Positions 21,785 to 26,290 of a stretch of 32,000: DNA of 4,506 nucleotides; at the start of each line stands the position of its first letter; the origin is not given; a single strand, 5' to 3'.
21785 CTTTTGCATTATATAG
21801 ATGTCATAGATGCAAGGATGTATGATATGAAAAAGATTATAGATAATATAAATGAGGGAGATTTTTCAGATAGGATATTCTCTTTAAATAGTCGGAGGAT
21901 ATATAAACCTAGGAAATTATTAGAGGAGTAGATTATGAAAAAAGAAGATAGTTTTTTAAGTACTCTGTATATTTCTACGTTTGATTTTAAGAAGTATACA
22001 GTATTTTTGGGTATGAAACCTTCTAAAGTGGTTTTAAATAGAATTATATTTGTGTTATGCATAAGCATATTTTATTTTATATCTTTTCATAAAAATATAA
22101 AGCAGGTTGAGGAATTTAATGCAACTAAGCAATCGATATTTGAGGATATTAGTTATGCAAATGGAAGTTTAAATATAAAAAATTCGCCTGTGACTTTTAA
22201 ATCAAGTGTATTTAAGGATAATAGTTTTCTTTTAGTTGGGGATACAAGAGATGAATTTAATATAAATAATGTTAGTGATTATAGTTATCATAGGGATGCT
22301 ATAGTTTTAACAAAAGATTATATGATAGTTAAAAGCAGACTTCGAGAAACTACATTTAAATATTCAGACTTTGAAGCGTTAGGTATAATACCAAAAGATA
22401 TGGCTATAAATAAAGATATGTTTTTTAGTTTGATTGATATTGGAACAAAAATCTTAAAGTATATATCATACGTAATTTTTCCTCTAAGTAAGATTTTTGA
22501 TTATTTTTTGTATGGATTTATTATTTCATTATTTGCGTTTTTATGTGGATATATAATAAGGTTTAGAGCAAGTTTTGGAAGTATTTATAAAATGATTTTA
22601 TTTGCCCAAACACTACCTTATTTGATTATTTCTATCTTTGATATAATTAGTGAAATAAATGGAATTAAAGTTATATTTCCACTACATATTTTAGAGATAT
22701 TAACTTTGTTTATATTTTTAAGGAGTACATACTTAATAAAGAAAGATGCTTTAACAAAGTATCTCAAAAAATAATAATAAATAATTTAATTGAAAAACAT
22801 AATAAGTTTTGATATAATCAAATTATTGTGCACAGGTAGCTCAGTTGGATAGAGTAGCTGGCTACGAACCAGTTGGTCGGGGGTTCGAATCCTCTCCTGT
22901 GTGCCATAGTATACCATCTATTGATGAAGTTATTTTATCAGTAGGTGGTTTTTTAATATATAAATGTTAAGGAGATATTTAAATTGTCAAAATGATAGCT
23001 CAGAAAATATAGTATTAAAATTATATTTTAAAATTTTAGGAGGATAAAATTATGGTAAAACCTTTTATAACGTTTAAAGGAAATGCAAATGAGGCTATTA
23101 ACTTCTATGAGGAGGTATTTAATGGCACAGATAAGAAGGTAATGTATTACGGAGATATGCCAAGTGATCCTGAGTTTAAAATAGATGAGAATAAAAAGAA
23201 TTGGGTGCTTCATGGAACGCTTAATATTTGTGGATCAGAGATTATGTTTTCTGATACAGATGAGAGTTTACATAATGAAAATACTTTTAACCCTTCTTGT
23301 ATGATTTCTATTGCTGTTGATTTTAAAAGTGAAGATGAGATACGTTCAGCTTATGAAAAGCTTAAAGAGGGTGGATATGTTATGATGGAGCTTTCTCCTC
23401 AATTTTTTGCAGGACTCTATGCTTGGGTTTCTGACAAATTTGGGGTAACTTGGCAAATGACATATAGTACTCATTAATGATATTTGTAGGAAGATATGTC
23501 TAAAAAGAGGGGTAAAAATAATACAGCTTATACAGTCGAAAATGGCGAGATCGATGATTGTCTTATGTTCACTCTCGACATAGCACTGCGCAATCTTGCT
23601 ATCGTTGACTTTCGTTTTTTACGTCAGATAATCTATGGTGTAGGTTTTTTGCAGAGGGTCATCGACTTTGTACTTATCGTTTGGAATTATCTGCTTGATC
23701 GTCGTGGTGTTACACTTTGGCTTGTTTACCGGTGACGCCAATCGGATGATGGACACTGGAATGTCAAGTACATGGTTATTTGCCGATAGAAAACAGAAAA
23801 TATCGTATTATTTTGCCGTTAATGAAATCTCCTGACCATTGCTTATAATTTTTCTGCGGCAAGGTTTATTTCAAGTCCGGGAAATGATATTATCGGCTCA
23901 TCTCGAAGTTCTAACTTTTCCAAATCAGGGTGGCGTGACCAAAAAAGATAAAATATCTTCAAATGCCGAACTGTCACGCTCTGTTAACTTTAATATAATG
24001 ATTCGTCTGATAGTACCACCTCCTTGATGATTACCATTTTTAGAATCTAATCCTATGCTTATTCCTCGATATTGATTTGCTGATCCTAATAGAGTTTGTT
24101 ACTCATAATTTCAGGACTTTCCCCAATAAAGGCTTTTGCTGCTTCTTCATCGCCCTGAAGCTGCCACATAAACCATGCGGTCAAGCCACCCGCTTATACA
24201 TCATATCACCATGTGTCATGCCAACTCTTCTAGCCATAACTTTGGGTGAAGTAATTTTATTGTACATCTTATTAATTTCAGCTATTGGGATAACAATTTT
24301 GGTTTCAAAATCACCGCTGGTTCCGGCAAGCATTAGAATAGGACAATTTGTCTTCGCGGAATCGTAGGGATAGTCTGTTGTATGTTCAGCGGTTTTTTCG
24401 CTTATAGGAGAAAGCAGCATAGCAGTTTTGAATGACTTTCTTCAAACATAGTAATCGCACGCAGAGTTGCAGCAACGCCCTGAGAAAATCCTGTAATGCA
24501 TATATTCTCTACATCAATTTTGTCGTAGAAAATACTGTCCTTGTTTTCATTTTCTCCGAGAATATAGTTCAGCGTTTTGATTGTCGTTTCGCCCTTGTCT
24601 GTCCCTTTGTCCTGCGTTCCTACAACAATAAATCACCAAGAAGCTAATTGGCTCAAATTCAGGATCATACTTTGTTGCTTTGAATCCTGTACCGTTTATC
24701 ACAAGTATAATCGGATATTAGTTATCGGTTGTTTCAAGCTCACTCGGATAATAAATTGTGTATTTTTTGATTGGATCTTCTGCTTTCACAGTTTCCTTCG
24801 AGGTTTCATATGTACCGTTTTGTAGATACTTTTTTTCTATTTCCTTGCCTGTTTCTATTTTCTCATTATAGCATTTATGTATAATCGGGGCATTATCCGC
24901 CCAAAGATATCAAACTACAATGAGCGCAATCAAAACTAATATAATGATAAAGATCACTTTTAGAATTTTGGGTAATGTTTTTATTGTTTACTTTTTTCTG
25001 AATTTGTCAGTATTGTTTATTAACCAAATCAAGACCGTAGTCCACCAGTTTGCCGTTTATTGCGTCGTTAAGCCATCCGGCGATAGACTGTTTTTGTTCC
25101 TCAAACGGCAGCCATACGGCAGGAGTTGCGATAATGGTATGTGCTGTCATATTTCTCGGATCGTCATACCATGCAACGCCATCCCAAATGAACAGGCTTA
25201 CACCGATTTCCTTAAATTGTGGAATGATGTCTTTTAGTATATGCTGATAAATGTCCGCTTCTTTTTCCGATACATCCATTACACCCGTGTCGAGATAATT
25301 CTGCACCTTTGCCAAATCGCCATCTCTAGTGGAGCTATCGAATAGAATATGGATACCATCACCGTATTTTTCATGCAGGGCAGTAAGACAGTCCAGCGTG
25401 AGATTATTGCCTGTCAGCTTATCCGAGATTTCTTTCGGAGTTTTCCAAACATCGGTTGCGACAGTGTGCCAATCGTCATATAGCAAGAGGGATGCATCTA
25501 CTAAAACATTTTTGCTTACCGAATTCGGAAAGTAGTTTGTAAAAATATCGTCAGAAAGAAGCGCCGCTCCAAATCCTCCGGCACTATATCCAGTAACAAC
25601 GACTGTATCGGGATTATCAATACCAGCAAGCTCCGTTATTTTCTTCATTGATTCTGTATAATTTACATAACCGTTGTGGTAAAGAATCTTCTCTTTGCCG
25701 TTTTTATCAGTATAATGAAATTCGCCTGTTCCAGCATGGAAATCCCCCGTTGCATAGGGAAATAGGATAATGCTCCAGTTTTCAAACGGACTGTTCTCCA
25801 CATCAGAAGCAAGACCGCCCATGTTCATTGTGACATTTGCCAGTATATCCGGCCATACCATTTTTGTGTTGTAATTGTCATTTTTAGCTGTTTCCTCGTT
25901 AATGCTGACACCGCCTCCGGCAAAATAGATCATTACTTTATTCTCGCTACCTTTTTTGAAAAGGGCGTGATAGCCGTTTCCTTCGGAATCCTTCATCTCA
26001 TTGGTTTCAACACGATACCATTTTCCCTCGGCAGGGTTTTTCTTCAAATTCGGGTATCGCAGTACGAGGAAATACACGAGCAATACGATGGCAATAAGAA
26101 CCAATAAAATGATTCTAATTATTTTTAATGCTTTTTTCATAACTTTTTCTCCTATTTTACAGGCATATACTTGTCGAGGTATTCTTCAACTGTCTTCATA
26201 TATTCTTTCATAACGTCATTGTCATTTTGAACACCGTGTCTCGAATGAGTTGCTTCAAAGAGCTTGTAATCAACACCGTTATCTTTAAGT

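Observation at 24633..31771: In-frame TGA codons sit at conserved glycine positions in three independent genes, and a TAA sits at a conserved glutamate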

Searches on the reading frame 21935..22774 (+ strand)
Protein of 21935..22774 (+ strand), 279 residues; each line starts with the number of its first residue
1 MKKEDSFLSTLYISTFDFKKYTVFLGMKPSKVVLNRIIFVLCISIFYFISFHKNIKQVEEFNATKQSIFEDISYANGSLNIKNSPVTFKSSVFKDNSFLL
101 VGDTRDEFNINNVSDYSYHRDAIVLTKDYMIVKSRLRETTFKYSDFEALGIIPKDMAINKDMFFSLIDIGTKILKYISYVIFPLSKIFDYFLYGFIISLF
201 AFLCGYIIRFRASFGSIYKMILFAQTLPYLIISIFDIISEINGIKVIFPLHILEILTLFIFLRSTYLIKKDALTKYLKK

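Call 9: search_protein_families(library=pfam, proteins=[window:21935-22774:+], max_evalue=0.01)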
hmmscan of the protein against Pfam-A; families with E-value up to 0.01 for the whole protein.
window:21935-22774:+ (279 aa): 1 family
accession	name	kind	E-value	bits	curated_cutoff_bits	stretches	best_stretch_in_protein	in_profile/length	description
PF06691.16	DUF1189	-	4.5e-20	72.6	28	1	10-259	3-241/244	Protein of unknown function (DUF1189)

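Call 12: find_encoding_contigs(protein=window:21935-22774:+, flank=10000, max_places=10)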
Protein window:21935-22774:+ (279 aa): 1 contig read that carries it; 1 place shown.
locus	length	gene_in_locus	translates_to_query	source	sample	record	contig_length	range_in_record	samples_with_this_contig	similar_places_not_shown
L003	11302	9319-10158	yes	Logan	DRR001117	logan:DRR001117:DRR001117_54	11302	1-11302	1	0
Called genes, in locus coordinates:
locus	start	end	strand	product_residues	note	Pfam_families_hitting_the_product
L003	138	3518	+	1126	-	PF21445:ADDB_N, PF12705:PDDEXK_1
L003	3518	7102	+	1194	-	PF00270:DEAD (faint), PF00580:UvrD-helicase, PF01443:Viral_helicase1 (faint), PF13087:AAA_12 (faint), PF13245:AAA_19, PF13361:UvrD_C, PF13538:UvrD_C_2 (faint), PF12705:PDDEXK_1 (weak)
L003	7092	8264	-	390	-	PF01743:PolyA_pol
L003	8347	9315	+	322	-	PF01336:tRNA_anti-codon (weak), PF01966:HD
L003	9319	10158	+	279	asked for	PF06691:DUF1189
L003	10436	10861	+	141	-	PF00903:Glyoxalase, PF06983:3-dmu-9_3-mt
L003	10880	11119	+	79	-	-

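Call 63: find_homologous_proteins(query=window:21935-22774:+, max_evalue=1e-20)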
Query window:21935-22774:+ (279 aa): 12 proteins with E <= 1e-20 among 1334 candidates.
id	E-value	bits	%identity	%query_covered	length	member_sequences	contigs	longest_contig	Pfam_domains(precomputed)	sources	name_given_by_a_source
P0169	5.6e-171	585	100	100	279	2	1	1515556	PF06691.17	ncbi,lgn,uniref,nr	ncbi:DUF1189 family protein [Candidatus Arthromitus sp. SFB-rat-Yit]|uniref:DUF1189 family protein n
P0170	3.2e-157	540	90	100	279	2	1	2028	PF06691.17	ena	-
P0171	4.8e-141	487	80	100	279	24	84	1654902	PF06691.17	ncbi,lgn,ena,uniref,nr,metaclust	ncbi:hypothetical protein SFBM_0014 [Candidatus Arthromitus sp. SFB-mouse-Japan]|uniref:DUF1189 fami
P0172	2.1e-93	331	60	95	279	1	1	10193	PF06691.17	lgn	-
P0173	3.5e-93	330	59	99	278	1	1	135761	PF06691.17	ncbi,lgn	-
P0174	3.7e-91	324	58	97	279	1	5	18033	PF06691.17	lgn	-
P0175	5.7e-70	254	50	100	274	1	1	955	PF06691.17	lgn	-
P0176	3.1e-65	239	46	100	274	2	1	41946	PF06691.17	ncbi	-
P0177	3.2e-65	239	48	100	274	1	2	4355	PF06691.17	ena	-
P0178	3.4e-56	209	43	99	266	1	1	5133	PF06691.17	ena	-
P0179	5.6e-56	208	44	100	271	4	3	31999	PF06691.17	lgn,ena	-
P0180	4.2e-50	189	43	100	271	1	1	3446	PF06691.17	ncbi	-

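Call 64: find_encoding_contigs(protein=P0171, flank=10000, max_places=2)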
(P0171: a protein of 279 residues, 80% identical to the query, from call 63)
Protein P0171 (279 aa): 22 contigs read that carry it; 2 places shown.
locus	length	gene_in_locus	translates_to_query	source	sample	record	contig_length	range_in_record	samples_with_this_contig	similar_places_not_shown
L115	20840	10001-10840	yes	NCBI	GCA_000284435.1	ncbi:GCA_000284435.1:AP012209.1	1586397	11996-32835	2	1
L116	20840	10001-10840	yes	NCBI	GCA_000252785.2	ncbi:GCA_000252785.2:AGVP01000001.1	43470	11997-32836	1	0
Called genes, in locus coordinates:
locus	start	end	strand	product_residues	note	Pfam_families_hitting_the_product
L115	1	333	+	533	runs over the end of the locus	-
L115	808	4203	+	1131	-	PF21445:ADDB_N, PF12705:PDDEXK_1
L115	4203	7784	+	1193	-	PF00580:UvrD-helicase, PF01443:Viral_helicase1 (faint), PF13245:AAA_19, PF13361:UvrD_C, PF13538:UvrD_C_2 (faint), PF12705:PDDEXK_1 (weak)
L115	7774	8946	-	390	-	PF01743:PolyA_pol, PF12627:PolyA_pol_RNAbd (faint)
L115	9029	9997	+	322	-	PF01336:tRNA_anti-codon (weak), PF01966:HD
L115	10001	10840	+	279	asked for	PF06691:DUF1189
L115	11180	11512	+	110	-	PF03551:PadR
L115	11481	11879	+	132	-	PF06304:DUF1048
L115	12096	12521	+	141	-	PF00903:Glyoxalase, PF06983:3-dmu-9_3-mt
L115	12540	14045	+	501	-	PF12161:HsdM_N, PF02384:N6_Mtase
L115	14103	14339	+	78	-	-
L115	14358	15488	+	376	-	PF01420:Methylase_S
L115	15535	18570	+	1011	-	PF04313:HSDR_N, PF04851:ResIII, PF18766:SWI2_SNF2, PF22679:T1R_D3-like, PF11867:T1RH-like_C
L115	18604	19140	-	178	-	PF02417:Chromate_transp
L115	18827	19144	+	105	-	-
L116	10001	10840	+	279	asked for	PF06691:DUF1189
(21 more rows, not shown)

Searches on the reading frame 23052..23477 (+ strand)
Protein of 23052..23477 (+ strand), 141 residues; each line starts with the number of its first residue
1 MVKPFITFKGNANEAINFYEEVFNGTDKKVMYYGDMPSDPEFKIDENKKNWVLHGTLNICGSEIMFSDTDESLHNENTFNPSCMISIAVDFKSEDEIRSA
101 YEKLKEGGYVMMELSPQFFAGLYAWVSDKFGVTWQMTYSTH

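Call 9: search_protein_families(library=pfam, proteins=[window:23052-23477:+], max_evalue=0.01)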
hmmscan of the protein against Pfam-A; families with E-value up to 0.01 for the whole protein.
window:23052-23477:+ (141 aa): 2 families
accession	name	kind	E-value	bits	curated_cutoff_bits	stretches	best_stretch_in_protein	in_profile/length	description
PF06983.19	3-dmu-9_3-mt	-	4e-15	56.8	24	1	3-137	4-116/116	3-demethylubiquinone-9 3-methyltransferase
PF00903.31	Glyoxalase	-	1.9e-09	38.4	20.6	1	10-135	10-120/121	Glyoxalase/Bleomycin resistance protein/Dioxygenase superfamily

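Call 11: find_encoding_contigs(protein=window:23052-23477:+, flank=10000, max_places=10)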
Protein window:23052-23477:+ (141 aa): 1 contig read that carries it; 1 place shown.
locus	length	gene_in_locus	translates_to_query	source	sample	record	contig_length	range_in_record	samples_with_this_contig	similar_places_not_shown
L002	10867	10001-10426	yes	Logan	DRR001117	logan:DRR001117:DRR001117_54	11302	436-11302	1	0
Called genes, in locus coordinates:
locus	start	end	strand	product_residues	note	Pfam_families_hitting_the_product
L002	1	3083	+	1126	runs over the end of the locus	PF21445:ADDB_N, PF12705:PDDEXK_1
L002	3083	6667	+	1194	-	PF00270:DEAD (faint), PF00580:UvrD-helicase, PF01443:Viral_helicase1 (faint), PF13087:AAA_12 (faint), PF13245:AAA_19, PF13361:UvrD_C, PF13538:UvrD_C_2 (faint), PF12705:PDDEXK_1 (weak)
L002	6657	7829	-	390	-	PF01743:PolyA_pol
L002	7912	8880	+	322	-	PF01336:tRNA_anti-codon (weak), PF01966:HD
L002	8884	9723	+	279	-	PF06691:DUF1189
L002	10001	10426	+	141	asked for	PF00903:Glyoxalase, PF06983:3-dmu-9_3-mt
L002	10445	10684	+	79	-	-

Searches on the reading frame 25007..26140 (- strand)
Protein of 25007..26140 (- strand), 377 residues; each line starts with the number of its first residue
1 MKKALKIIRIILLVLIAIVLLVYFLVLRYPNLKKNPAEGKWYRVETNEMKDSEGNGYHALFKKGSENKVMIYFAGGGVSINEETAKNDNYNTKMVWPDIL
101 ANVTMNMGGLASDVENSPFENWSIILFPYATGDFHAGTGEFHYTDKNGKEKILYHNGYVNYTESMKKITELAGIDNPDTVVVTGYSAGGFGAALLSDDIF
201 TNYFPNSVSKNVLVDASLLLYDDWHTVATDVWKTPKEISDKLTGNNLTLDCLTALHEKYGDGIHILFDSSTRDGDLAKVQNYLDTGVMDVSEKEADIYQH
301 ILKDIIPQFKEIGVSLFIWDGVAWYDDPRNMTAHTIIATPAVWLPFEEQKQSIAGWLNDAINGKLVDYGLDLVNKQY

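Call 8: find_encoding_contigs(protein=window:25007-26140:-, flank=10000, max_places=10)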
Protein window:25007-26140:- (377 aa): 1 contig read that carries it; 1 place shown.
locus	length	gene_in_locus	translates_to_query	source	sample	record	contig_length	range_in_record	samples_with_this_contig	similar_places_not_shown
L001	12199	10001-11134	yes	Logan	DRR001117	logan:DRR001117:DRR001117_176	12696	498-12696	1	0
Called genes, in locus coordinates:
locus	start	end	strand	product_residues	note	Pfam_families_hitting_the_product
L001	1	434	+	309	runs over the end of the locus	?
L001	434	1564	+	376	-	PF14286:DHHW, PF16822:ALGX (weak)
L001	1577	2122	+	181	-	PF02417:Chromate_transp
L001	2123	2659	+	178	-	PF02417:Chromate_transp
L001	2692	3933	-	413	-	PF11867:T1RH-like_C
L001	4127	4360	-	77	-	-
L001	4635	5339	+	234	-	PF00730:HhH-GPD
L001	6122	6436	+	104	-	PF01035:DNA_binding_1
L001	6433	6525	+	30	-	-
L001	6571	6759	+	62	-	-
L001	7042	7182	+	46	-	-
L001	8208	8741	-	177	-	PF00440:TetR_N (weak), PF14278:TetR_C_8 (weak)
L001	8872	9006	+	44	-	-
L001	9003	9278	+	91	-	-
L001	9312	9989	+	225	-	PF20434:BD-FAE, PF00326:Peptidase_S9 (weak)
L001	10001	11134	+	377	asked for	PF03283:PAE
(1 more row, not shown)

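Call 9: search_protein_families(library=pfam, proteins=[window:25007-26140:-], max_evalue=0.01)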
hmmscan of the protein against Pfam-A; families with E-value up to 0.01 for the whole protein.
window:25007-26140:- (377 aa): 1 family
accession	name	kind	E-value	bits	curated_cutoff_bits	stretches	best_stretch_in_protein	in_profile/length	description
PF03283.19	PAE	-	6.4e-13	49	26.6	1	56-219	31-188/355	Pectinacetylesterase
